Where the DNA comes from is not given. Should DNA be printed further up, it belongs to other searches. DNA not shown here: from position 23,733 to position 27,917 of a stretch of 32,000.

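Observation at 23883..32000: Two consecutive giant beta-helical surface-protein genes; one has a TPS domain but no TpsB partner, toxin end or immunity gene is in reach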

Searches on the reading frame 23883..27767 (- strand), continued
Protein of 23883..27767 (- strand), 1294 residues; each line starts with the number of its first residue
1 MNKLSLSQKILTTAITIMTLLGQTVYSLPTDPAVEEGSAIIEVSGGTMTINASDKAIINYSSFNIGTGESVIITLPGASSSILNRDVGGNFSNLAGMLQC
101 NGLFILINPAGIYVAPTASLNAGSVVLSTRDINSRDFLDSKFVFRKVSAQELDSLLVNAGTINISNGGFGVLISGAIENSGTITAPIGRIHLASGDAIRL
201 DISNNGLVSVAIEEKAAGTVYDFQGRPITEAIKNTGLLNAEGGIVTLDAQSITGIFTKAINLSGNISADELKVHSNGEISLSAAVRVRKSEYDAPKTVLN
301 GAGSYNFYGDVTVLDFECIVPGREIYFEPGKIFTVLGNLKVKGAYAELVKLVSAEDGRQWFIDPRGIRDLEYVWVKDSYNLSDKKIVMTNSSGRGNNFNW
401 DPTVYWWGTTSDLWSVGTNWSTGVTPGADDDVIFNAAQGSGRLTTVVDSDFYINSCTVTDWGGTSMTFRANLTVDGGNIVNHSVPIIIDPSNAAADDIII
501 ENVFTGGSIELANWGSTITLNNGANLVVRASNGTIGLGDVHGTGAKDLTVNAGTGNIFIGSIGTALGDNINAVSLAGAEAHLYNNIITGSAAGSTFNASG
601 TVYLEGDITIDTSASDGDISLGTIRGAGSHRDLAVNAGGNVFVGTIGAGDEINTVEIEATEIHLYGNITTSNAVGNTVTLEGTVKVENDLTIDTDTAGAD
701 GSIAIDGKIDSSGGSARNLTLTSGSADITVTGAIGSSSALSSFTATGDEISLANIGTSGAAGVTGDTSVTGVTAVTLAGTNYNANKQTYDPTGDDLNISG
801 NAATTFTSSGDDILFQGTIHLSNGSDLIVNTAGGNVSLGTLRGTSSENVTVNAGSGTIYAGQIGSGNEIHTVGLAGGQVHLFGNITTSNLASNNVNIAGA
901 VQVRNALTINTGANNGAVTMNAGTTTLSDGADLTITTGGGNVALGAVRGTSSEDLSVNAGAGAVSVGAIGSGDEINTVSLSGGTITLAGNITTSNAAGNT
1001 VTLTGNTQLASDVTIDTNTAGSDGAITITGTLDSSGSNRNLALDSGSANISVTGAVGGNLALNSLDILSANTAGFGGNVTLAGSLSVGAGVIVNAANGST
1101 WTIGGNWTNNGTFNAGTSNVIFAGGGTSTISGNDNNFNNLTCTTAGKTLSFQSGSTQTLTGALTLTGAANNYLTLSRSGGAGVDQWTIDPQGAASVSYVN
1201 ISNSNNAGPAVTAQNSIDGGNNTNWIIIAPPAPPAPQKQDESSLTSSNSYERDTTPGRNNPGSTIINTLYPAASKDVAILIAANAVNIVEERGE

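Call 17: find_encoding_contigs(protein=P0002, flank=10000, max_places=2)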
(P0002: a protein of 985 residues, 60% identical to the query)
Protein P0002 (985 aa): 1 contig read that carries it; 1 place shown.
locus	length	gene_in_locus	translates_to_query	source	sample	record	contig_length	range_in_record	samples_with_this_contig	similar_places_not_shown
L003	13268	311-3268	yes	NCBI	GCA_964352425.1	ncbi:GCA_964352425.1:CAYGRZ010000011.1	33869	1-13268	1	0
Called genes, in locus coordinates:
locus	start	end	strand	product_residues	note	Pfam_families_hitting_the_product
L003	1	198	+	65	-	?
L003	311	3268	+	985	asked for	PF05860:TPS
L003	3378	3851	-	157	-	PF04773:FecR (weak)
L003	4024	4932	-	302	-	-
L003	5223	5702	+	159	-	PF03358:FMN_red (weak), PF12682:Flavodoxin_4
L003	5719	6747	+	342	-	PF08240:ADH_N, PF00107:ADH_zinc_N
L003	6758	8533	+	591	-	PF17297:PEPCK_N, PF00821:PEPCK_GTP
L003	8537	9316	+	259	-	PF01791:DeoC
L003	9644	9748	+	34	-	-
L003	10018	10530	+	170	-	PF01471:PG_binding_1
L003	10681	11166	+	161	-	PF13404:HTH_AsnC-type, PF13412:HTH_24, PF01037:AsnC_trans_reg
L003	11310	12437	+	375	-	PF00155:Aminotran_1_2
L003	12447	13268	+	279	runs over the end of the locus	PF26514:DUF8173 (weak)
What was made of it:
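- The closest relative, L003, also shows none in 13 kb (call 17).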

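Call 18: find_encoding_contigs(protein=P0012, flank=10000, max_places=2)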
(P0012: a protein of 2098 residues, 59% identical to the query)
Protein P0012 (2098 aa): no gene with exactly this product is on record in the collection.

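Call 19: search_protein_families(library=pfam, proteins=[L003:3378-3851:-, L003:4024-4932:-, L003:1-198:+], max_evalue=1)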
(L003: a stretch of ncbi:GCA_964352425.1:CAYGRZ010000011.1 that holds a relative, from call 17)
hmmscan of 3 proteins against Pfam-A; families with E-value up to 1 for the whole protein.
L003:3378-3851:- (157 aa): 1 family
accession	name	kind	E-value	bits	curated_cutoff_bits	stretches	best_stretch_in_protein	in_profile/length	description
PF04773.18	FecR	-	5.2e-07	30.5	24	1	62-152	3-82/97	FecR protein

L003:4024-4932:- (302 aa): 2 families
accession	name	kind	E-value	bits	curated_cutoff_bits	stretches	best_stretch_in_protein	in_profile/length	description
PF04390.17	LptE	-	0.094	13.8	23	1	230-287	50-113/118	Lipopolysaccharide-assembly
PF05593.20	RHS_repeat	-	0.45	11.4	22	0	120-138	3-23/38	RHS Repeat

L003:1-198:+ (65 aa): 0 families

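Call 24: find_encoding_contigs(protein=P0004, flank=10000, max_places=2)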
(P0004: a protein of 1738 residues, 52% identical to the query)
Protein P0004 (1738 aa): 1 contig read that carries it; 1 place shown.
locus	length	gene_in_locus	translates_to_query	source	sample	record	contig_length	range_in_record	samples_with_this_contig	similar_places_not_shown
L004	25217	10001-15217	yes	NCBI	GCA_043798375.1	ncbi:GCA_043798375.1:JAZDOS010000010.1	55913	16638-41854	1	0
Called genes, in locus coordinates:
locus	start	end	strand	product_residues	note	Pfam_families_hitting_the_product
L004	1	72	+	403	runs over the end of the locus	PF01734:Patatin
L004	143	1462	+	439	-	PF02321:OEP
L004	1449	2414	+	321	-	PF25917:BSH_RND, PF25973:BSH_CzcB, PF25984:BSH_YknX (weak), PF25967:RND-MFP_C, PF25975:CzcB_C (faint), PF25989:YknX_C (weak)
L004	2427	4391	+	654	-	PF00005:ABC_tran, PF02463:SMC_N (faint), PF13304:AAA_21 (faint), PF12704:MacB_PCD, PF02687:FtsX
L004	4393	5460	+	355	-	PF04015:DUF362, PF14697:Fer4_21 (faint), PF00037:Fer4, PF12797:Fer4_2 (faint), PF12837:Fer4_6 (weak), PF13237:Fer4_10, PF12838:Fer4_7, PF13187:Fer4_9, +3 more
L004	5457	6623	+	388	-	PF13439:Glyco_transf_4, PF20706:GT4-conflict, PF00534:Glycos_transf_1, PF13692:Glyco_trans_1_4, PF13524:Glyco_trans_1_2 (weak)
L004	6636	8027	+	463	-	PF00672:HAMP, PF13487:HD_5, PF01966:HD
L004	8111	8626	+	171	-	-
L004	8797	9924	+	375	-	PF00657:Lipase_GDSL (weak), PF13472:Lipase_GDSL_2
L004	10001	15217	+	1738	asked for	PF05860:TPS, PF10102:DUF2341, PF13385:Laminin_G_3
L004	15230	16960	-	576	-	PF08479:POTRA_2, PF03865:ShlB, PF01103:Omp85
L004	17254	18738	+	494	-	PF00672:HAMP, PF02518:HATPase_c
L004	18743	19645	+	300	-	PF00561:Abhydrolase_1, PF12146:Hydrolase_4, PF12697:Abhydrolase_6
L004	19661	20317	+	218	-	PF21253:Mann_GBD_bact (weak)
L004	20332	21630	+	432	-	PF05977:MFS_3, PF07690:MFS_1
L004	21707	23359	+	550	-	PF05496:RuvB_N (weak), PF13177:DNA_pol3_delta2, PF13401:AAA_22 (weak), PF00004:AAA, PF07728:AAA_5 (weak), PF22608:DNAX_ATPase_lid (weak), PF12169:DNA_pol3_gamma3, PF20964:DnaX_C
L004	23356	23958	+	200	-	PF21176:RecR_HhH, PF02132:RecR_ZnF (weak), PF01751:Toprim, PF13662:Toprim_4, PF21175:RecR_C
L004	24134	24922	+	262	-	PF25231:DUF7847 (weak)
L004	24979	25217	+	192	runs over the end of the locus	PF01558:POR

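Call 25: find_encoding_contigs(protein=P0005, flank=10000, max_places=2)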
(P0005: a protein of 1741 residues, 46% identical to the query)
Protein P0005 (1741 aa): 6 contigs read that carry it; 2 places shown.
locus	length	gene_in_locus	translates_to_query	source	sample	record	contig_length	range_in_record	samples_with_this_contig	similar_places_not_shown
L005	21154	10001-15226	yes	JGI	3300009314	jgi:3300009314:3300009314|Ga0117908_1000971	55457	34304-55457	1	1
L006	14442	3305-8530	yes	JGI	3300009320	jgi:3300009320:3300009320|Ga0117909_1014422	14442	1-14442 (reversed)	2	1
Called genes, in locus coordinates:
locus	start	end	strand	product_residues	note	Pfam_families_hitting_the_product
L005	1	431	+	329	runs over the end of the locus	PF00579:tRNA-synt_1b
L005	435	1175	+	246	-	PF02616:SMC_ScpA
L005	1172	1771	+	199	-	PF04079:SMC_ScpB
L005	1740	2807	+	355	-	PF01817:CM_2, PF00800:PDT, PF01842:ACT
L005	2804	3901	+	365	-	PF00155:Aminotran_1_2, PF00266:Aminotran_5 (weak)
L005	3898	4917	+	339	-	PF18152:DAHP_snth_FXD, PF00793:DAHP_synth_1, PF03102:NeuB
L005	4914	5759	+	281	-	PF03807:F420_oxidored (weak), PF02153:PDH_N, PF20463:PDH_C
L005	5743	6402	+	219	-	PF02224:Cytidylate_kin, PF13189:Cytidylate_kin2, PF13207:AAA_17 (weak), PF13238:AAA_18 (weak)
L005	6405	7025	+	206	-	PF01553:Acyltransferase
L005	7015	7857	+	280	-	PF02401:LYTB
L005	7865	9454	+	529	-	PF17092:PCB_OB (faint), PF00575:S1, PF13509:S1_2 (faint), PF00575:S1, PF23459:S1_RRP5 (weak), PF00575:S1, PF21710:Spt6_S1 (weak), PF23459:S1_RRP5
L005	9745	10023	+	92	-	-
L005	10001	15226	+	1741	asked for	PF05860:TPS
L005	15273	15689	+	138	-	PF04773:FecR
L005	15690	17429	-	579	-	PF08479:POTRA_2, PF03865:ShlB, PF01103:Omp85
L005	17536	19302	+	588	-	PF05226:CHASE2, PF00990:GGDEF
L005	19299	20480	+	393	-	PF00579:tRNA-synt_1b, PF22421:SYY_C-terminal, PF01479:S4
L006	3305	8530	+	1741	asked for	PF05860:TPS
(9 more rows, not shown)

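Call 26: find_encoding_contigs(protein=P0008, flank=10000, max_places=2)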
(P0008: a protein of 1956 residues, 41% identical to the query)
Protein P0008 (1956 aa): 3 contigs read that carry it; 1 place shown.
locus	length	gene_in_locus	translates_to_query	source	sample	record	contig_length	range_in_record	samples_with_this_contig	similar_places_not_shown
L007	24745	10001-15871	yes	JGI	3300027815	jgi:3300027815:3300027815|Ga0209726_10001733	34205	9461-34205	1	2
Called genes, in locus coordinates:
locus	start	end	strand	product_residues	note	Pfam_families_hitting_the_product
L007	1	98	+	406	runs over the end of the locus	PF00266:Aminotran_5, PF00155:Aminotran_1_2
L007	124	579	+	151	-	PF01592:NifU_N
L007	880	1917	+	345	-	PF04055:Radical_SAM, PF13353:Fer4_12 (weak), PF06463:Mob_synth_C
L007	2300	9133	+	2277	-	-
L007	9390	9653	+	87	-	-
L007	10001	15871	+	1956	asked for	PF05860:TPS, PF04773:FecR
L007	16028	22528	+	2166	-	PF05860:TPS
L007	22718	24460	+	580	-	PF05226:CHASE2, PF00990:GGDEF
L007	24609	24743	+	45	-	?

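Call 31: find_homologous_proteins(query=A1, max_evalue=1e-10)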
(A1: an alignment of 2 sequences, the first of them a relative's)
Query A1 (2 sequences) (579 aa, profile of the alignment): 200 proteins with E <= 1e-10 among 8000 candidates; the best 120 are listed.
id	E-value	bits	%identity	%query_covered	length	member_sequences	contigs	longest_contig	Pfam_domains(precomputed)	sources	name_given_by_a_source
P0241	0.0e+0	1189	100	100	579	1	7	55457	PF08479.17,PF03865.20,PF01103.30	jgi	-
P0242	4.1e-266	902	66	97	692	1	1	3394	PF08479.17,PF03865.20,PF01103.30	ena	-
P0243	2.0e-262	890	63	100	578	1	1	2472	PF08479.17,PF03865.20,PF01103.30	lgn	-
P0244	4.7e-250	849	52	99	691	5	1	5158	PF08479.17,PF03865.20,PF01103.30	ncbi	-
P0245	8.9e-243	825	60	100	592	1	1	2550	PF08479.17,PF03865.20,PF01103.30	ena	-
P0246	4.6e-240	816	55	96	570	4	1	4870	PF08479.17,PF03865.20,PF01103.30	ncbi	ncbi:MAG: ShlB/FhaC/HecB family hemolysin secretion/activation protein [Candidatus Omnitrophota bact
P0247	1.0e-239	815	57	98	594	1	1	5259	PF08479.17,PF03865.20,PF01103.30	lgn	-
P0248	1.3e-238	811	53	96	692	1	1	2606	PF08479.17,PF03865.20,PF07719.24,PF01103.30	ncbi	-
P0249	3.7e-237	806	59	100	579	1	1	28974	PF08479.17,PF03865.20,PF01103.30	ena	-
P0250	7.5e-233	792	55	99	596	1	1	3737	PF08479.17,PF03865.20,PF01103.30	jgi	jgi:hemolysin activation/secretion protein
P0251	2.3e-230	784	54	96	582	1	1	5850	PF08479.17,PF03865.20,PF01103.30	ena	-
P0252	9.0e-230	782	52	97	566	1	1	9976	PF08479.17,PF07244.21,PF03865.20,PF01103.30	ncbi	ncbi:MAG: ShlB/FhaC/HecB family hemolysin secretion/activation protein [Candidatus Omnitrophota bact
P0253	1.4e-229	781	55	96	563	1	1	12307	PF08479.17,PF03865.20,PF01103.30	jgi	jgi:hemolysin activation/secretion protein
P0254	9.3e-227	772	51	99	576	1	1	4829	PF08479.17,PF03865.20,PF01103.30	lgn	-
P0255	7.8e-226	769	54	96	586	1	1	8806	PF08479.17,PF03865.20,PF01103.30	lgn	-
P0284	5.9e-215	733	49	97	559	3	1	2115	PF08479.17,PF03865.20,PF01103.30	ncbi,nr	ncbi:MAG: BamA/TamA family outer membrane protein, partial [Candidatus Omnitrophica bacterium]|nr:Ba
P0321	9.3e-206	703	50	98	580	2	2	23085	PF08479.17,PF03865.20,PF01103.30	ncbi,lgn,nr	ncbi:MAG: BamA/TamA family outer membrane protein [Candidatus Omnitrophica bacterium]|nr:BamA/TamA f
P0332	7.1e-202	690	49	98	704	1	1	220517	PF08479.17,PF03865.20,PF01103.30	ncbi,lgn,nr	ncbi:MAG: BamA/TamA family outer membrane protein [Candidatus Omnitrophica bacterium]|nr:BamA/TamA f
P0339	1.8e-200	685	51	91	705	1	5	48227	PF08479.17,PF03865.20,PF01103.30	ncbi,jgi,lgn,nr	ncbi:MAG: ShlB/FhaC/HecB family hemolysin secretion/activation protein [Candidatus Omnitrophica bact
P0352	2.5e-197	675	47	99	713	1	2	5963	PF08479.17,PF03865.20,PF01103.30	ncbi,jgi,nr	ncbi:MAG: ShlB/FhaC/HecB family hemolysin secretion/activation protein [Candidatus Omnitrophica bact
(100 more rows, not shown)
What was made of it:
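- It is abundant in Omnitrophota (call 31).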

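Call 32: list_cluster_members(proteins=[P0001, P0121, P0128, P0332, P0321, P0339, P0352, P0284, P0012, P0016])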
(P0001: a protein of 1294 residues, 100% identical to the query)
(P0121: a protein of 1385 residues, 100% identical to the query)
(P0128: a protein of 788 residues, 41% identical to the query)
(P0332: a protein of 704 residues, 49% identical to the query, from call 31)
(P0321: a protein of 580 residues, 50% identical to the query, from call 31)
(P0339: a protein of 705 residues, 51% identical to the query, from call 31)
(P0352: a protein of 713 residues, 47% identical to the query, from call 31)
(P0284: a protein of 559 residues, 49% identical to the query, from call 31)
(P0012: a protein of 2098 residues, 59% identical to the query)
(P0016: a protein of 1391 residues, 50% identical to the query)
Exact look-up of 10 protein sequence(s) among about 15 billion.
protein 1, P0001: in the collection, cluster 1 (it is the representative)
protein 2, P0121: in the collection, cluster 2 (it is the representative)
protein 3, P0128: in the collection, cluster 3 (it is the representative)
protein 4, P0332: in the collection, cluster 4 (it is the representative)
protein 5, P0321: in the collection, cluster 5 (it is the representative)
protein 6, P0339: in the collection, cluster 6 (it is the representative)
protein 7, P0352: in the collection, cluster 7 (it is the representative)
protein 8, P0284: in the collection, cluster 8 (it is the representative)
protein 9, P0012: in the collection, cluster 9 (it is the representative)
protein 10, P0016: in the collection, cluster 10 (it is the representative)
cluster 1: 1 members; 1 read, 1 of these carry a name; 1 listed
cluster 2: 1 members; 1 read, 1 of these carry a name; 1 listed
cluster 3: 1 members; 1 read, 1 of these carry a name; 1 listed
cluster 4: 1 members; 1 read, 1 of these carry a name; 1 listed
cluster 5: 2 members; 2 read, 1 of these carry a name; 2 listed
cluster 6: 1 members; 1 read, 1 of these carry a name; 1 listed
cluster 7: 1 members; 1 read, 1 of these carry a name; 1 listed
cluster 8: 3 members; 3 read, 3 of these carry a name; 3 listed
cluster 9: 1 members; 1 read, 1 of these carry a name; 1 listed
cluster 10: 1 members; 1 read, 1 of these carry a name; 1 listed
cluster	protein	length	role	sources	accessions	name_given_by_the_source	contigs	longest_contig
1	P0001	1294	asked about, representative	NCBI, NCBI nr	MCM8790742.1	MAG: filamentous hemagglutinin N-terminal domain-containing protein [Candidatus ... | filamentous hemagglutinin N-terminal domain-containing protein [Candidatus Omnitrophota ...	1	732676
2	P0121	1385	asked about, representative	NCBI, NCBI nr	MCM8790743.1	MAG: hypothetical protein NC938_03475, partial [Candidatus Omnitrophica bacterium] | hypothetical protein [Candidatus Omnitrophota bacterium]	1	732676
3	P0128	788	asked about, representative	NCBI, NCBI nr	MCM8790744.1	MAG: hypothetical protein NC938_03480, partial [Candidatus Omnitrophica bacterium] | hypothetical protein [Candidatus Omnitrophota bacterium]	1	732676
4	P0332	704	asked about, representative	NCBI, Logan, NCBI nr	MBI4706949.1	MAG: BamA/TamA family outer membrane protein [Candidatus Omnitrophica bacterium] | BamA/TamA family outer membrane protein [Candidatus Omnitrophota bacterium]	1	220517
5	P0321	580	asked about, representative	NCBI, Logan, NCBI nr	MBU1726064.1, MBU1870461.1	MAG: BamA/TamA family outer membrane protein [Candidatus Omnitrophica bacterium] | BamA/TamA family outer membrane protein [Candidatus Omnitrophota bacterium]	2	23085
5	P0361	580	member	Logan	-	-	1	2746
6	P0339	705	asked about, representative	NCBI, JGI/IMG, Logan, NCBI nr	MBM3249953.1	MAG: ShlB/FhaC/HecB family hemolysin secretion/activation protein [Candidatus ... | ShlB/FhaC/HecB family hemolysin secretion/activation protein [Candidatus Omnitrophota ...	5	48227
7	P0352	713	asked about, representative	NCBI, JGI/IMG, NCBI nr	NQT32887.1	MAG: ShlB/FhaC/HecB family hemolysin secretion/activation protein [Candidatus ... | ShlB/FhaC/HecB family hemolysin secretion/activation protein [Candidatus Omnitrophota ...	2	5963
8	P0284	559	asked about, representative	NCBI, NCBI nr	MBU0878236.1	MAG: BamA/TamA family outer membrane protein, partial [Candidatus Omnitrophica bacterium] | BamA/TamA family outer membrane protein [Candidatus Omnitrophota bacterium]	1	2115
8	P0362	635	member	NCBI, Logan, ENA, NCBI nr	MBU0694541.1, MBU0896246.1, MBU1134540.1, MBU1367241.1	MAG: BamA/TamA family outer membrane protein [Candidatus Omnitrophica bacterium] | BamA/TamA family outer membrane protein [Candidatus Omnitrophota bacterium]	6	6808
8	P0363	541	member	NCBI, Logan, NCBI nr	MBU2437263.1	MAG: BamA/TamA family outer membrane protein [Candidatus Omnitrophica bacterium] | BamA/TamA family outer membrane protein [Candidatus Omnitrophota bacterium]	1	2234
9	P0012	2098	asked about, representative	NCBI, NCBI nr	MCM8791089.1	MAG: filamentous hemagglutinin N-terminal domain-containing protein [Candidatus ... | filamentous hemagglutinin N-terminal domain-containing protein [Candidatus Omnitrophota ...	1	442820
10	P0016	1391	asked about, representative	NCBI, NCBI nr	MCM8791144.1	MAG: YDG domain-containing protein, partial [Candidatus Omnitrophica bacterium] | YDG domain-containing protein [Candidatus Omnitrophota bacterium]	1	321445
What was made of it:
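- The accessions are consecutive: MCM8790742, 43 and 44 (call 32).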
